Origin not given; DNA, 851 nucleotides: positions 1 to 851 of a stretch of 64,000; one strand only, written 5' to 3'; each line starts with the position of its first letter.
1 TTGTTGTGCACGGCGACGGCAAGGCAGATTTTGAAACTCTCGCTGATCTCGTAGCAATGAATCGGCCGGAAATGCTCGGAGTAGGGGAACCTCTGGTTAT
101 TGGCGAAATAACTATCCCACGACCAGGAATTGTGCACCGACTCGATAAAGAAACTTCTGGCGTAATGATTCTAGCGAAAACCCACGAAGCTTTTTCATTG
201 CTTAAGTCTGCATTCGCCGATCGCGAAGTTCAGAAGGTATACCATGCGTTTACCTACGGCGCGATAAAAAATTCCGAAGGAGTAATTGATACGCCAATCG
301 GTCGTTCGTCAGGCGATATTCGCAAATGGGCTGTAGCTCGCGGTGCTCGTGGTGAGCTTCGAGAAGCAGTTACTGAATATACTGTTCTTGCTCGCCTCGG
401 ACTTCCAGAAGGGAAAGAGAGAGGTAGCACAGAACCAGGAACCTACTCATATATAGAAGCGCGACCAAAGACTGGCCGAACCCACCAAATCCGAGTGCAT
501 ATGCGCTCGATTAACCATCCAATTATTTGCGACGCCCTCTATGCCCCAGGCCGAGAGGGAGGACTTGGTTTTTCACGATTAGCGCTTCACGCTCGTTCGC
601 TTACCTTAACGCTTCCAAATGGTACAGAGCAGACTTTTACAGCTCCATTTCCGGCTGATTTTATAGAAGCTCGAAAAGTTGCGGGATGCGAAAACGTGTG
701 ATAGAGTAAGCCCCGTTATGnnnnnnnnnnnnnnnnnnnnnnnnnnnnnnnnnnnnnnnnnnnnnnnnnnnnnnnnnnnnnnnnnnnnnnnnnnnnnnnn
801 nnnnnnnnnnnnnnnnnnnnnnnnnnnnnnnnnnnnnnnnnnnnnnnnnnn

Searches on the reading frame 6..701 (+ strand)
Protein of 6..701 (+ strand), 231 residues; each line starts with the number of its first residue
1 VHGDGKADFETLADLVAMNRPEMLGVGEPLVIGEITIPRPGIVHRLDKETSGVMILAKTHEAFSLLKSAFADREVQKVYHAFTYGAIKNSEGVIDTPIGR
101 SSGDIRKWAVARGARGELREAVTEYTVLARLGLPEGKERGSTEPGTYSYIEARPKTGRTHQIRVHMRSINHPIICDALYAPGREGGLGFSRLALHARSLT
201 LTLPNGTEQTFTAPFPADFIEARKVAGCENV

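Call 13: search_protein_families(library=pfam, proteins=[window:6-701:+], max_evalue=0.001)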
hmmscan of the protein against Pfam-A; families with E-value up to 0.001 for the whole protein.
window:6-701:+ (231 aa): 1 family
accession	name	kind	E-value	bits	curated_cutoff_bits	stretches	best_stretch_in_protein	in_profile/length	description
PF00849.27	PseudoU_synth_2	-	1.9e-25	90.3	26.8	1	38-167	37-151/152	RNA pseudouridylate synthase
